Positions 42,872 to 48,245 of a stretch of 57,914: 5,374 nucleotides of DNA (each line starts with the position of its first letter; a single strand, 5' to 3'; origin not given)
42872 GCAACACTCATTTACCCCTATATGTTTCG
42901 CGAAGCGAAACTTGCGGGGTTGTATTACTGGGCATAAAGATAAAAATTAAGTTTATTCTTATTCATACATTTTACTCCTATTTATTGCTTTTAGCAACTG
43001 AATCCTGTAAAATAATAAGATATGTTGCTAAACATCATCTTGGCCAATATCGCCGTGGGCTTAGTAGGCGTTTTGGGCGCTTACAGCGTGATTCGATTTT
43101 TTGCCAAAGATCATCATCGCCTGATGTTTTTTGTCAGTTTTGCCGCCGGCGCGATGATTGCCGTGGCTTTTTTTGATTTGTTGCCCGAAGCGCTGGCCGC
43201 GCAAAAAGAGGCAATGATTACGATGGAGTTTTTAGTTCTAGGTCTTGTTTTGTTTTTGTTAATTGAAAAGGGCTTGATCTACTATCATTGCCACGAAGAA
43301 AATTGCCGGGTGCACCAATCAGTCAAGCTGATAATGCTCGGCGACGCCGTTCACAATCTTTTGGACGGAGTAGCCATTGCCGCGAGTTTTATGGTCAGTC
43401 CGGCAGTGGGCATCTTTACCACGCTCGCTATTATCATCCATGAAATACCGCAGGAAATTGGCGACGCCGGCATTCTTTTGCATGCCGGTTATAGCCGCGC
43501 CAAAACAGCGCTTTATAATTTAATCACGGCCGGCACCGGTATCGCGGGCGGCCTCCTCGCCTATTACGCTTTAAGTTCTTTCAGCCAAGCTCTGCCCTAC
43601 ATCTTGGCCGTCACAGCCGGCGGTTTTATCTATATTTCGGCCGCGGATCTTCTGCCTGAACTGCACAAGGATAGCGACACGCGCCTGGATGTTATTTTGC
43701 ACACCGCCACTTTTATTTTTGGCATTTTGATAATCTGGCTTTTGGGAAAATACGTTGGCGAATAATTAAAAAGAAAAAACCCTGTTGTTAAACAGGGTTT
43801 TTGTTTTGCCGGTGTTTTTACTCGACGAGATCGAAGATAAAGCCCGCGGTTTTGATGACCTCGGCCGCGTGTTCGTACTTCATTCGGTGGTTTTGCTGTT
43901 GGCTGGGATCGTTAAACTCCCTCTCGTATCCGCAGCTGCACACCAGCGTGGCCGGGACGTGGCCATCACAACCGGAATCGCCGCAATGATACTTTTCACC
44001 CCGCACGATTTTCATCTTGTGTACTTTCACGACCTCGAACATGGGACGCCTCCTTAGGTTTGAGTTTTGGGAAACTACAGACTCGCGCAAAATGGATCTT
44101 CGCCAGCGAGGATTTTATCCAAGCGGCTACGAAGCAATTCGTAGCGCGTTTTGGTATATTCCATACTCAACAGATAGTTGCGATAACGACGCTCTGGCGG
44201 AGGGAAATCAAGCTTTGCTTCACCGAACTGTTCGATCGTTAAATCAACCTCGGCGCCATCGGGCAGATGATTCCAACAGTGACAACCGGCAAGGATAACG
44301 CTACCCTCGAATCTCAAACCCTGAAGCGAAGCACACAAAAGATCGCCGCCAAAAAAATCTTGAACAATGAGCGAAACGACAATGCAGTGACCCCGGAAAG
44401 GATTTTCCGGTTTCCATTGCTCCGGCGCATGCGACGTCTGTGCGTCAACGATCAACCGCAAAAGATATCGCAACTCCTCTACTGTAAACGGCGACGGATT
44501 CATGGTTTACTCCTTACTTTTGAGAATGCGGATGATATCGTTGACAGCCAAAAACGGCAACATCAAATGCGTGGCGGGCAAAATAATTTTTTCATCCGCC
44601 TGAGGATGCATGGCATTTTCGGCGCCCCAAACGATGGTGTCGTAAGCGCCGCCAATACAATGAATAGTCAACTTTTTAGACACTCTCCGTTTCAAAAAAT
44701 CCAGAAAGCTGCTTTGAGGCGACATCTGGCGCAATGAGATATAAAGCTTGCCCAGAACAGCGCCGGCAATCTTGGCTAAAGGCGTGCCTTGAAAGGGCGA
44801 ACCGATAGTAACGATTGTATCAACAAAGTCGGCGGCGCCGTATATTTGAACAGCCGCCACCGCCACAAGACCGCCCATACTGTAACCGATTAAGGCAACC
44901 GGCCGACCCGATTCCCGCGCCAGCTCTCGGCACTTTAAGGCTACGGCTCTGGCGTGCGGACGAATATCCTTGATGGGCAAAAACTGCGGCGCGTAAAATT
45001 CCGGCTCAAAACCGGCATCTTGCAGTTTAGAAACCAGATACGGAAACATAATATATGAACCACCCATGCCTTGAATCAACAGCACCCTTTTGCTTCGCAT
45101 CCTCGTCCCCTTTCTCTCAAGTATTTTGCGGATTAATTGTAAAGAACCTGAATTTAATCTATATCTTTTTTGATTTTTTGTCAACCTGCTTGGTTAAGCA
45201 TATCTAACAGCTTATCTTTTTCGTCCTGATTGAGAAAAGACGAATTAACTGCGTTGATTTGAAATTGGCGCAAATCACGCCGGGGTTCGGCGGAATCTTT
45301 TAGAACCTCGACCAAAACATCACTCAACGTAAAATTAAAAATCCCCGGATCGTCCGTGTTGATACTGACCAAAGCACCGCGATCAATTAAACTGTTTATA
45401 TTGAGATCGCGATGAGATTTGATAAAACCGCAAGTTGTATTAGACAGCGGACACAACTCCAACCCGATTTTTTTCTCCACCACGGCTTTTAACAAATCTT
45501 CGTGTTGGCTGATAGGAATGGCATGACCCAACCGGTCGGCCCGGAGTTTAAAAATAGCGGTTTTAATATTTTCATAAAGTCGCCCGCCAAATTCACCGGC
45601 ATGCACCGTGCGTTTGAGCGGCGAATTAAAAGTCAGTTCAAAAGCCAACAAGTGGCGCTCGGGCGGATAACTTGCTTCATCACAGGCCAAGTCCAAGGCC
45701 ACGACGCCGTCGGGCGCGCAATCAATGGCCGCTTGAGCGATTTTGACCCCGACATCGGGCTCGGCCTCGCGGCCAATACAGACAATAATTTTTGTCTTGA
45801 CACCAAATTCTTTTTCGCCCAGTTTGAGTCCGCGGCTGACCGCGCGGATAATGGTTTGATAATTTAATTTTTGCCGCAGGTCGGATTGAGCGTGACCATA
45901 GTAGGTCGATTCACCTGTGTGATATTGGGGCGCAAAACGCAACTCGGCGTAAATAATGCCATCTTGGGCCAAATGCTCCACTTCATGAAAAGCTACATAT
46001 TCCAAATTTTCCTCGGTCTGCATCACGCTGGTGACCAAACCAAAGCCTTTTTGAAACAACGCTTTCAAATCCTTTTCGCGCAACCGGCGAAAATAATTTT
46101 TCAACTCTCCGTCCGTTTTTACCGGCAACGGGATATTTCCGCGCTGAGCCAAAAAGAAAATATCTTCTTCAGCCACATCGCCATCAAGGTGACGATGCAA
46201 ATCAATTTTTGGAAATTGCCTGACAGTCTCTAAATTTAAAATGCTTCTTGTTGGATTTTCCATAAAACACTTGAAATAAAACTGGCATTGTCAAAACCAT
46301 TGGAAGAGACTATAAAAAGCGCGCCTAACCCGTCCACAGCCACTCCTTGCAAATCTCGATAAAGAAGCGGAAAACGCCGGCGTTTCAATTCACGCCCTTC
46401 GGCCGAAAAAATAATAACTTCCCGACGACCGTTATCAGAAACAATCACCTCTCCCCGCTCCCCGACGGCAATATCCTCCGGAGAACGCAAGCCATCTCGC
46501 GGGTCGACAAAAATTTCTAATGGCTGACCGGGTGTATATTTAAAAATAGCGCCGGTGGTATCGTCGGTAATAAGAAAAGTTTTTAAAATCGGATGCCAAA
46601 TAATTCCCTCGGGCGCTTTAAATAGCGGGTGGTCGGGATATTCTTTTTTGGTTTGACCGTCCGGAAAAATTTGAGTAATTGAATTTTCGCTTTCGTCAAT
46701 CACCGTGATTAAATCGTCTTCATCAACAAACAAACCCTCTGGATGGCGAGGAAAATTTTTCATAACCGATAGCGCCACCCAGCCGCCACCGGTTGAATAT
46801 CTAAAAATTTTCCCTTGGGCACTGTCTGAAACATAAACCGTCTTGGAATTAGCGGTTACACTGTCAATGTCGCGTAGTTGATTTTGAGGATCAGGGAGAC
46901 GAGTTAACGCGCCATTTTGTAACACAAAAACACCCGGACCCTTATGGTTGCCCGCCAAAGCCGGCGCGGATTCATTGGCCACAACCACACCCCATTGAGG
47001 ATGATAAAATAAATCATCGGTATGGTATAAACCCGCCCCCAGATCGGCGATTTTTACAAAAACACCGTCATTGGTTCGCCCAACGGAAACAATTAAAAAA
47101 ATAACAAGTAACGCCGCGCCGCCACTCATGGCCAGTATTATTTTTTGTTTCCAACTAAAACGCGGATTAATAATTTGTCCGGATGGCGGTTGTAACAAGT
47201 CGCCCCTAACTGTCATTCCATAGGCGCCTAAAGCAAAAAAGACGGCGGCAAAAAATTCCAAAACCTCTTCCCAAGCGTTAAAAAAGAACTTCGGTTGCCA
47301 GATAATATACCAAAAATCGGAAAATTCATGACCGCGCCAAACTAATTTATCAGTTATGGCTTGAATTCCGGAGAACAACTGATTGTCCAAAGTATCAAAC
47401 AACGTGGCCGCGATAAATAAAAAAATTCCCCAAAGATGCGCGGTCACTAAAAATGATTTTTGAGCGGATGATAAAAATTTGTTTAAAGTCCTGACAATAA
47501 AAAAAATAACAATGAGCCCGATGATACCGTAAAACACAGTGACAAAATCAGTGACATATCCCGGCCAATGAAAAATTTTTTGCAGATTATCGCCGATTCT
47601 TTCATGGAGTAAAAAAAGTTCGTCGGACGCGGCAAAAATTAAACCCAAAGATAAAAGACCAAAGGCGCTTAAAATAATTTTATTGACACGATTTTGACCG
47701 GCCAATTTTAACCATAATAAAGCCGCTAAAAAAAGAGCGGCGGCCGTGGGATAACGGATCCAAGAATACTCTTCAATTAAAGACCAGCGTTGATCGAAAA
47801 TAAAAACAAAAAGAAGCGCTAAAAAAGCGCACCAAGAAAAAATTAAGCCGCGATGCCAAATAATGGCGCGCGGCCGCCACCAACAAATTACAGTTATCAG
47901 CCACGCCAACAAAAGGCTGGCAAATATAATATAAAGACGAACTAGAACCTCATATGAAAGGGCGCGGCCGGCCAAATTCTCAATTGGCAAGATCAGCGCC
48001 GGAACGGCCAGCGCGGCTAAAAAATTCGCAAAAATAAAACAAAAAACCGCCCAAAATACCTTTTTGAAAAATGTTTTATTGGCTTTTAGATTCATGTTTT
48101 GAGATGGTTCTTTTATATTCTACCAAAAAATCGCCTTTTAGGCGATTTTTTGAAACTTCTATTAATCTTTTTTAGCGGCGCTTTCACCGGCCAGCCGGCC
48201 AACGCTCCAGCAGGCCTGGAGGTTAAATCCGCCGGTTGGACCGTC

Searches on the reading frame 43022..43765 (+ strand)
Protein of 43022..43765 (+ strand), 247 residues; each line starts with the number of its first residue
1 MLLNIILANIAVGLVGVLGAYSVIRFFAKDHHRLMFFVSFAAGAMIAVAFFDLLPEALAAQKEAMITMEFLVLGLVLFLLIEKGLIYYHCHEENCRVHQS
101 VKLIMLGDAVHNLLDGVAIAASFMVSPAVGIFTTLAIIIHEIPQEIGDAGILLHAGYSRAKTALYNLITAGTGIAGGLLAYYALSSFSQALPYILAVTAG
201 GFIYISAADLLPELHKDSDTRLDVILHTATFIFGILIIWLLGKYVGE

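Call 50: search_protein_families(library=pfam, proteins=[window:43022-43765:+], max_evalue=0.001)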
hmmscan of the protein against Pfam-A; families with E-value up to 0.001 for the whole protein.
window:43022-43765:+ (247 aa): 1 family
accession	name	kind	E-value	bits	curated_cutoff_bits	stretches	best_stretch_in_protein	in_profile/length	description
PF02535.28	Zip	-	1.5e-38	133.3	35.1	2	96-241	173-322/323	ZIP Zinc transporter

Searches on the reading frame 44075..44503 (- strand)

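Call 50: search_protein_families(library=pfam, proteins=[window:44075-44503:-], max_evalue=0.001)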
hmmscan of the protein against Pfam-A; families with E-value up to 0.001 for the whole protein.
window:44075-44503:- (142 aa): 1 family
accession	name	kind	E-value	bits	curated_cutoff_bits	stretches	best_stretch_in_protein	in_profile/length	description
PF24585.1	YunG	-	2.1e-24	86.3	27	1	8-131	2-114/116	YunG protein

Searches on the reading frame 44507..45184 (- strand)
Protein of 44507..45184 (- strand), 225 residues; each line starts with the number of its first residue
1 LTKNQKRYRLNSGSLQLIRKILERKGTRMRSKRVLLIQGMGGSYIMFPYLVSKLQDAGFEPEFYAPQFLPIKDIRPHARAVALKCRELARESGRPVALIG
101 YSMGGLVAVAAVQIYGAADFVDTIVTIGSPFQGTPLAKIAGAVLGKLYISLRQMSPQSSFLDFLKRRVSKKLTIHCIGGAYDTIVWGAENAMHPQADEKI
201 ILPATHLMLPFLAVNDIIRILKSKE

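Call 50: search_protein_families(library=pfam, proteins=[window:44507-45184:-], max_evalue=0.001)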
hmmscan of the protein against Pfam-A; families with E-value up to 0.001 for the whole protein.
window:44507-45184:- (225 aa): 8 families
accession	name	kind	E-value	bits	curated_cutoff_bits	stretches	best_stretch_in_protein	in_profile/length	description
PF07819.20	PGAP1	-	7.6e-09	36.1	24.3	1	91-185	88-180/233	PGAP1-like alpha/beta domain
PF12697.13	Abhydrolase_6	-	4.5e-07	31.2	26.3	1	34-143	1-107/217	Alpha/beta hydrolase family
PF00561.26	Abhydrolase_1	-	9.6e-07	29.1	25.8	1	94-137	69-112/245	alpha/beta hydrolase fold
PF12146.15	Hydrolase_4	-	3.7e-06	26.9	27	1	89-153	71-139/239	Serine aminopeptidase, S33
PF02089.21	Palm_thioest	-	1.9e-05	24.9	26.8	1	81-134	58-113/254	Palmitoyl protein thioesterase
PF06028.17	DUF915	-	0.0005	19.9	22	1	96-182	105-195/255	Alpha/beta hydrolase of unknown function (DUF915)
PF06259.18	Abhydrolase_8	-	0.00056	20.1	20.5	1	81-133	92-144/178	Alpha/beta hydrolase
PF00975.26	Thioesterase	-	0.0009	20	26.4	0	39-110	8-82/226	Thioesterase domain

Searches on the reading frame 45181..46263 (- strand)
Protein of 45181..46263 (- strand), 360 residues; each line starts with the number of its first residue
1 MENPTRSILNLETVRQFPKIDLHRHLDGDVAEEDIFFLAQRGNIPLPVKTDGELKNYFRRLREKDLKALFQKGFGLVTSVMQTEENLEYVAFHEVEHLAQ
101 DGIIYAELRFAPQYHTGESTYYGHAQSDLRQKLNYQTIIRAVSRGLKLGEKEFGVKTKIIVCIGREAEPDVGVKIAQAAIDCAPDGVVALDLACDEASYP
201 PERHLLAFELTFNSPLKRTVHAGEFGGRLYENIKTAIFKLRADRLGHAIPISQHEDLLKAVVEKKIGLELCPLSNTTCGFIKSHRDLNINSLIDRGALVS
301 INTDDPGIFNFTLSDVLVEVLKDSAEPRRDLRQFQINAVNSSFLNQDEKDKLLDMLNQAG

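Call 50: search_protein_families(library=pfam, proteins=[window:45181-46263:-], max_evalue=0.001)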
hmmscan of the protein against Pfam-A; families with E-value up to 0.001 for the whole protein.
window:45181-46263:- (360 aa): 1 family
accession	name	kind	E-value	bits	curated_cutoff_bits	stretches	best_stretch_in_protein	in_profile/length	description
PF00962.28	A_deaminase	-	5.4e-75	252.9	27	1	18-357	1-328/330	Adenosine deaminase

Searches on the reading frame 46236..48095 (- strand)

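Call 52: search_protein_families(library=pfam, proteins=[window:46236-48095:-], max_evalue=0.00001)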
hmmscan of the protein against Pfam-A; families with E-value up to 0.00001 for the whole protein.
window:46236-48095:- (619 aa): 2 families
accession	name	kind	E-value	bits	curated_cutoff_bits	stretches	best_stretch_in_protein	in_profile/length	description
PF08450.18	SGL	-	3.7e-07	30.4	26.3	0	413-486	141-220/246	SMP-30/Gluconolactonase/LRE-like region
PF01436.27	NHL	-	5.8e-06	26.5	20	0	536-563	1-28/28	NHL repeat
